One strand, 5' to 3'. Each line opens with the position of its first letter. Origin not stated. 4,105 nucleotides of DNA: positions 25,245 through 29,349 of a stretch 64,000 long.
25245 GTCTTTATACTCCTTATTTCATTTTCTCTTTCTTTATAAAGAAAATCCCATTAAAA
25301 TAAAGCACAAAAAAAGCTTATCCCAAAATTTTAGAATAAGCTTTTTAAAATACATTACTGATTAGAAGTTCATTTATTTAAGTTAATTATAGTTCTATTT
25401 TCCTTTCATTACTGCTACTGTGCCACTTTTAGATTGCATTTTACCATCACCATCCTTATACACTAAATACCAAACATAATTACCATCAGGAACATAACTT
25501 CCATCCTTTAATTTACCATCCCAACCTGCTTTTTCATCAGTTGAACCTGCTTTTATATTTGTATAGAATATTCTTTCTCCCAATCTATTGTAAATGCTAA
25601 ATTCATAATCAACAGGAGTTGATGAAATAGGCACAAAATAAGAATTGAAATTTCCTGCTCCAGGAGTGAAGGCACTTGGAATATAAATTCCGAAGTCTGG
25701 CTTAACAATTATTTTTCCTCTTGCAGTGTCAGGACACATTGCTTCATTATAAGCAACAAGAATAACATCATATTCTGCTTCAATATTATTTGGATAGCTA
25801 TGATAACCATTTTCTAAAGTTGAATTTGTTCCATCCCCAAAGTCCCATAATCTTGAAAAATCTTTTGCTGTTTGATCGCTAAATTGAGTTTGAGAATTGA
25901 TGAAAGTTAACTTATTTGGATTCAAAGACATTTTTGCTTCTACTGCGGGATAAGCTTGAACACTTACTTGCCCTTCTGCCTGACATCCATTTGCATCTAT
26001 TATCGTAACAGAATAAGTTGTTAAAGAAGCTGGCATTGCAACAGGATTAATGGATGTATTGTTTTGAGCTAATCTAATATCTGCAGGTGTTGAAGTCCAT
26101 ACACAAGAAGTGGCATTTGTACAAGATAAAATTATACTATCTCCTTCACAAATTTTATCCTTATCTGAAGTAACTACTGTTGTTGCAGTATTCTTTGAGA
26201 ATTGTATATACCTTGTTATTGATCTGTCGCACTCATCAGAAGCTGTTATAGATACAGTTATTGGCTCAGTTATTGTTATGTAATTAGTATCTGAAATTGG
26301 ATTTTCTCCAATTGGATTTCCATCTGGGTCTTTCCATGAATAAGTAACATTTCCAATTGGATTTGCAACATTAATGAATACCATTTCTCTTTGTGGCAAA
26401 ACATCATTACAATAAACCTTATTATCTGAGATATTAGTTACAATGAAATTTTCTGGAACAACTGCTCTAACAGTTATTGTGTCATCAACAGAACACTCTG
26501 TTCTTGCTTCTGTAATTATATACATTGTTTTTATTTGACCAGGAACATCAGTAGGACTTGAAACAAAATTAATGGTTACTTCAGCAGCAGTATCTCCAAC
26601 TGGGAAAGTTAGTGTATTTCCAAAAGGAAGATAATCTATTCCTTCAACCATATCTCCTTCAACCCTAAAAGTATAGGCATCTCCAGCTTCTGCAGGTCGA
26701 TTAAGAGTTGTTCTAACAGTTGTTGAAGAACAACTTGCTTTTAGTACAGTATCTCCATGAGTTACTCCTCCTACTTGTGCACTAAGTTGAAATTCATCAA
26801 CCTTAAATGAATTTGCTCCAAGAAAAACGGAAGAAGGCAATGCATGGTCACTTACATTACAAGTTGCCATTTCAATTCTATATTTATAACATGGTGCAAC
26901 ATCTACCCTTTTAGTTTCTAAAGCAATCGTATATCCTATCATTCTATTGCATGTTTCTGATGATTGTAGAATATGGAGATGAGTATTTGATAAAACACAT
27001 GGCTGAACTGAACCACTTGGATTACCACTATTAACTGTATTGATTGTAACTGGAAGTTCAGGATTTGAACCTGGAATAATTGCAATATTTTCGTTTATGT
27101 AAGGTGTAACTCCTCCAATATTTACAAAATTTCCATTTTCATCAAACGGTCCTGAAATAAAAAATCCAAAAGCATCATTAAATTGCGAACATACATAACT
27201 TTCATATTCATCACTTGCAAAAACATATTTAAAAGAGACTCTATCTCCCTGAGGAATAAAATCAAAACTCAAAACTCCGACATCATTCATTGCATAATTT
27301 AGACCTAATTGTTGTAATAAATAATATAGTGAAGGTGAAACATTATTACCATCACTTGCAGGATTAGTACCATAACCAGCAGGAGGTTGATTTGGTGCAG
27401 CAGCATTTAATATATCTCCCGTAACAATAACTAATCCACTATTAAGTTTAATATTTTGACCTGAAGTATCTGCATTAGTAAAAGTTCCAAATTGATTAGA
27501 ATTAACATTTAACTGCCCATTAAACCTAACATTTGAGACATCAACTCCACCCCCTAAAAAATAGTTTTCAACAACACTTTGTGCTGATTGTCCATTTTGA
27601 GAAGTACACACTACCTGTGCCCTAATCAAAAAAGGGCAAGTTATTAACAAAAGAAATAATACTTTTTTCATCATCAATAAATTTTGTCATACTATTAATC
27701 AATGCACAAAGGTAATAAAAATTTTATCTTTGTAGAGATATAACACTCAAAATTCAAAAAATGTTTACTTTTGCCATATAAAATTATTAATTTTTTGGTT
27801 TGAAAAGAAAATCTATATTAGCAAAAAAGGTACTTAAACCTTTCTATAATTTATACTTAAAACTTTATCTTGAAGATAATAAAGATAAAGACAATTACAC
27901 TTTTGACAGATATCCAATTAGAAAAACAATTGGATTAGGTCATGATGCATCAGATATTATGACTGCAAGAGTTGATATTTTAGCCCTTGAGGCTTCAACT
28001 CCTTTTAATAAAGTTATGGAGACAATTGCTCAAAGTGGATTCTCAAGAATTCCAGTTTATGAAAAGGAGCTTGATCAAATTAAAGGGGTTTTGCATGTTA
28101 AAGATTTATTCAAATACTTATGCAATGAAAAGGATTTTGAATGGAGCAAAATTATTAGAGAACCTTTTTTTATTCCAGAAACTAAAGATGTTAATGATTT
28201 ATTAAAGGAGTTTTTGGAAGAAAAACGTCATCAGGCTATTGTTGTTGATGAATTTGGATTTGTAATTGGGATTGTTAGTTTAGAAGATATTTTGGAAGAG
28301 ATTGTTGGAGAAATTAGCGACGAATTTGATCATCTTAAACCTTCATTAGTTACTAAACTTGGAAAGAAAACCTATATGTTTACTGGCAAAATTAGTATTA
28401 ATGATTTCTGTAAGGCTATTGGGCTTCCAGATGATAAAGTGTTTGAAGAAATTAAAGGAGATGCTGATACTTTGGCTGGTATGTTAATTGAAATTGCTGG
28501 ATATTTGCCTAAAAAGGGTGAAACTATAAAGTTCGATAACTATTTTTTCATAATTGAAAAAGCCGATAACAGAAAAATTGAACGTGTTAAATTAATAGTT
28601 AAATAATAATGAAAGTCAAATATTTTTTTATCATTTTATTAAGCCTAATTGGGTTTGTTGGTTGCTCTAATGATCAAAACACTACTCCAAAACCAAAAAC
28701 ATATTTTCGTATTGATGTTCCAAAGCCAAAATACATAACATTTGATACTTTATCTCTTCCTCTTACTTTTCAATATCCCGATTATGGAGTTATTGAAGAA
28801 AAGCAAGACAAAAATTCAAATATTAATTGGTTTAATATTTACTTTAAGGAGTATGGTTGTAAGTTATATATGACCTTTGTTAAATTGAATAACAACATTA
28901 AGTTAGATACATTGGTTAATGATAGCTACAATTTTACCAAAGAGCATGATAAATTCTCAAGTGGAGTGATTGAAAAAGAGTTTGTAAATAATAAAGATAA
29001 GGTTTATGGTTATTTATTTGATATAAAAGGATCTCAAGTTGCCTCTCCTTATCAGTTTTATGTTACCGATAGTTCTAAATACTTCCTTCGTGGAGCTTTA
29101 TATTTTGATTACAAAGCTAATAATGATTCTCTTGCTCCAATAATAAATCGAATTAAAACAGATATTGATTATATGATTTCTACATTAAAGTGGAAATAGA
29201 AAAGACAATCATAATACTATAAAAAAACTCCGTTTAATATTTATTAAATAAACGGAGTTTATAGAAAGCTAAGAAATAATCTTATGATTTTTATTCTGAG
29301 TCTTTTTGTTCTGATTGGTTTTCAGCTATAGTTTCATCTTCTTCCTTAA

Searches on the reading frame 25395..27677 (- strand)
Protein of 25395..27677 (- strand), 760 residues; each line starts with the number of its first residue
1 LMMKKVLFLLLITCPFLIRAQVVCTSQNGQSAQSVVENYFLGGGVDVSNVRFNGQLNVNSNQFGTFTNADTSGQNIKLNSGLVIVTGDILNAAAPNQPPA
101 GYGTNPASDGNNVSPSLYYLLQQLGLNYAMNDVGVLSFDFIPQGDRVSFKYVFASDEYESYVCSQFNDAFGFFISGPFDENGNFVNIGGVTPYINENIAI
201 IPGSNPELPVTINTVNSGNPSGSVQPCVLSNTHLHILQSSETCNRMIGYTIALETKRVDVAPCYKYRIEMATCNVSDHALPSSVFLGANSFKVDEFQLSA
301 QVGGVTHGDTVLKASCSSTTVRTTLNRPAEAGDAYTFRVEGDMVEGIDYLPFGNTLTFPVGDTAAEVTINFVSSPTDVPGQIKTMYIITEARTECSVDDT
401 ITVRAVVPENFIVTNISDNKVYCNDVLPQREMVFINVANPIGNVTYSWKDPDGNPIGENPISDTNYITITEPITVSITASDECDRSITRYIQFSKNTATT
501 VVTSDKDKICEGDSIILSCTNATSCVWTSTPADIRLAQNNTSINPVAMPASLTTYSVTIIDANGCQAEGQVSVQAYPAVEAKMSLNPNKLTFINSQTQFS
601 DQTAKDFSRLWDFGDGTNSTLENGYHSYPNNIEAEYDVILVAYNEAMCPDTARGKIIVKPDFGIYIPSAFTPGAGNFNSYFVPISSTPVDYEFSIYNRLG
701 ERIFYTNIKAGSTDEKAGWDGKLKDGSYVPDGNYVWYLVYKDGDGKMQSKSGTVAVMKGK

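Call 49: search_protein_families(library=pfam, proteins=[window:25395-27677:-], max_evalue=0.00001)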
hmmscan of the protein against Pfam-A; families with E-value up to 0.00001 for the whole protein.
window:25395-27677:- (760 aa): 2 families
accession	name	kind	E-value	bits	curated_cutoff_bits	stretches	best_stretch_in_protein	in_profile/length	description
PF13585.12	CHU_C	-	6.9e-08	33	27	1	666-754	3-84/86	CHU_C Type IX secretion signal domain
PF18911.6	PKD_4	-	4.8e-06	27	27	0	577-650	4-76/85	PKD domain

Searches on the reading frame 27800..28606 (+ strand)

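Call 49: search_protein_families(library=pfam, proteins=[window:27800-28606:+], max_evalue=0.00001)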
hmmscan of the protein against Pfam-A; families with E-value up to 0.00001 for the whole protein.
window:27800-28606:+ (268 aa): 2 families
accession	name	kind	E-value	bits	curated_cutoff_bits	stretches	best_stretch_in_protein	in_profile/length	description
PF00571.33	CBS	-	2.3e-19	69.9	24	2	119-169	6-56/57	CBS domain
PF03471.22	CorC_HlyC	-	2.9e-16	59.7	27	1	186-265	2-77/81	Transporter associated domain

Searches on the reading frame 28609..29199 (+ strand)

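Call 49: search_protein_families(library=pfam, proteins=[window:28609-29199:+], max_evalue=0.00001)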
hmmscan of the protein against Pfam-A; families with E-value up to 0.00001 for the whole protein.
window:28609-29199:+ (196 aa): 1 family
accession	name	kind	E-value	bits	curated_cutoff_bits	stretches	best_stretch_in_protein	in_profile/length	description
PF25593.1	GldD_lipo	-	1.2e-51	175.5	27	1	23-195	2-170/170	Gliding motility lipoprotein GldD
